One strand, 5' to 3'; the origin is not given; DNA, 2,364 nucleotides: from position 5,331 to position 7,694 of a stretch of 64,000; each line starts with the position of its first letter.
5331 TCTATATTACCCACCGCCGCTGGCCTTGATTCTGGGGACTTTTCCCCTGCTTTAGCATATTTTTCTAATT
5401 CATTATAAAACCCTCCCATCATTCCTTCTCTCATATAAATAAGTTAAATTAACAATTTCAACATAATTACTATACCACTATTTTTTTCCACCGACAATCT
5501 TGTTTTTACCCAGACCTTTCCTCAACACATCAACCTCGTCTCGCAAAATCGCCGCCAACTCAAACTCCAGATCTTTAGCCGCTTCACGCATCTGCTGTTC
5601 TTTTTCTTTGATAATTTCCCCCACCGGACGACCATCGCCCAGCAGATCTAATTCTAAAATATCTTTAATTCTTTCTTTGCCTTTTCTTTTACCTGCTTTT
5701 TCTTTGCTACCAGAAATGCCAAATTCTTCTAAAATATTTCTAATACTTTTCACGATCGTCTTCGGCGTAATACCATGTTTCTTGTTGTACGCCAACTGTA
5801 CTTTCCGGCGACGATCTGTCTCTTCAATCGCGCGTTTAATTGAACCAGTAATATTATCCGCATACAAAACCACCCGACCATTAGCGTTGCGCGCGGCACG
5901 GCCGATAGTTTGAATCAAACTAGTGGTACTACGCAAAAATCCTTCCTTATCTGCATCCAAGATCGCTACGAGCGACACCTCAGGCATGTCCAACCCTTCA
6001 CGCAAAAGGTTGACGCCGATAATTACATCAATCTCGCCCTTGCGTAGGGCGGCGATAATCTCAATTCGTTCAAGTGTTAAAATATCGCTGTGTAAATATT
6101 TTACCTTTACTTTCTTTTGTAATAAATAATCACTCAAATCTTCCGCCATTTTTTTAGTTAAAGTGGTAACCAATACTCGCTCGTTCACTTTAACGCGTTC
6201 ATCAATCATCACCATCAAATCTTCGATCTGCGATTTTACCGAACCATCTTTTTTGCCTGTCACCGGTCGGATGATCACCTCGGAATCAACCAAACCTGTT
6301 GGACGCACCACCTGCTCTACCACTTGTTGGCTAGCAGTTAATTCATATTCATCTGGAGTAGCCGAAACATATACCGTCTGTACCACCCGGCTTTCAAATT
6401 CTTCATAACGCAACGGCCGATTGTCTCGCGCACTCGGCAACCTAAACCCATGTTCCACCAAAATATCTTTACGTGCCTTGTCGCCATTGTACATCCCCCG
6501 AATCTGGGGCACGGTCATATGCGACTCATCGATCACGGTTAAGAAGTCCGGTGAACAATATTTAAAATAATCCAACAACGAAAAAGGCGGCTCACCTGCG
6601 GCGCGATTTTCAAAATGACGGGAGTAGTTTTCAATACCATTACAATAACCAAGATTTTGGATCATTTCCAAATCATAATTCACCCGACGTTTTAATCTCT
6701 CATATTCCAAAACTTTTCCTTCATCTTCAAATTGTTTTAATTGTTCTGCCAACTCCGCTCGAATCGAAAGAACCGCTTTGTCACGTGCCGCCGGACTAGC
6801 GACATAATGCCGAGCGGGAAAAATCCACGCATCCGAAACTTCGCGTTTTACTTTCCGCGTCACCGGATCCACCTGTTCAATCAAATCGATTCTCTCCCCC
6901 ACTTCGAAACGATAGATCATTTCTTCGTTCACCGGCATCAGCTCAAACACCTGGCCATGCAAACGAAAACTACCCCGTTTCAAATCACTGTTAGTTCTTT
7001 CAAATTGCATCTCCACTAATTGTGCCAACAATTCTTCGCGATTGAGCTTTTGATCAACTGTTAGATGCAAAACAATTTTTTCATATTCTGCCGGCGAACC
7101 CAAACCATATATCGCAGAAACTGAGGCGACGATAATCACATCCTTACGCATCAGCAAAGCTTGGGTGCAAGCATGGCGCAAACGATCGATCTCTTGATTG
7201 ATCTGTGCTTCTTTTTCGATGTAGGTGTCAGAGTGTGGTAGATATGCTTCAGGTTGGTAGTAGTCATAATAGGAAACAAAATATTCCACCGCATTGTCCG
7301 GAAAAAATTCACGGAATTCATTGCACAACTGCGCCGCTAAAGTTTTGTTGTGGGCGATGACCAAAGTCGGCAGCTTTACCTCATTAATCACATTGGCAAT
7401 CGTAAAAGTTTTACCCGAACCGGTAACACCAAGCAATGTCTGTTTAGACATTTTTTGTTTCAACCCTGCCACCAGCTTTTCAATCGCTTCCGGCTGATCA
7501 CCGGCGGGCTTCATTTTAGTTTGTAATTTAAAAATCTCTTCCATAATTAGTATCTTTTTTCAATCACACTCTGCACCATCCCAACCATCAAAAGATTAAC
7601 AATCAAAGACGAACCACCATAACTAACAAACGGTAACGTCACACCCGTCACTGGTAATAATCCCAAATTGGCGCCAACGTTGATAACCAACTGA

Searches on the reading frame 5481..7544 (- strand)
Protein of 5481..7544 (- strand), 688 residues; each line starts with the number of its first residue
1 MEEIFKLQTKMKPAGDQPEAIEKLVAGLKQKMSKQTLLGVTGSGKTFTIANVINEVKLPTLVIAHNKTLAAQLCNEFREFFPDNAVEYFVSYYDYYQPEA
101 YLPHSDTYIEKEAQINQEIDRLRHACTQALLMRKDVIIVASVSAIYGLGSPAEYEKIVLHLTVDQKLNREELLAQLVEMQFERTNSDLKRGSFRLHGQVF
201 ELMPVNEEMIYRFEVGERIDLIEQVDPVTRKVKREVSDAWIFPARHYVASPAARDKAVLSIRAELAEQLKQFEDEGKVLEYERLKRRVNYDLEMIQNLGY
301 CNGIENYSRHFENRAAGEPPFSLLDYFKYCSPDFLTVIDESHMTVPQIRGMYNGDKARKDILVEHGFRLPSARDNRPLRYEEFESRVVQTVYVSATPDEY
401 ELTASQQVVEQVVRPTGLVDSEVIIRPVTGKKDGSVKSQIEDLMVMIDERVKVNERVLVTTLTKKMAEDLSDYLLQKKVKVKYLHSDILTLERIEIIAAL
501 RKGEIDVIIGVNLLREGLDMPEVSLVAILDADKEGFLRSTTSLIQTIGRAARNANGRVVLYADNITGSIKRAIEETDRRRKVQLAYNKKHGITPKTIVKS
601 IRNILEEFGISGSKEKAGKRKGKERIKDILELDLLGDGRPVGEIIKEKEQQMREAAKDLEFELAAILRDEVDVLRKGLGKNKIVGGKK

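Call 66: list_cluster_members(proteins=[window:5481-7544:-, window:1994-4579:-, window:7550-8644:-])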
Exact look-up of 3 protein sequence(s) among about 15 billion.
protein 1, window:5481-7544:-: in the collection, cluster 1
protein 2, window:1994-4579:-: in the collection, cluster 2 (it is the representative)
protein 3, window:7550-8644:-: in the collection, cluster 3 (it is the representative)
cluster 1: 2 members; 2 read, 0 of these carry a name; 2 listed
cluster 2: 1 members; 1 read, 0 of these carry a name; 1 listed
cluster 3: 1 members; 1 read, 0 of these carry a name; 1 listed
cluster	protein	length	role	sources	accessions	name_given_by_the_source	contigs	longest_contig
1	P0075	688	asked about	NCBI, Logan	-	-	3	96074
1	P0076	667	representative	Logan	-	-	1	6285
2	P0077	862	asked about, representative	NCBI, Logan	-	-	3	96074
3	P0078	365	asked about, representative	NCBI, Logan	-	-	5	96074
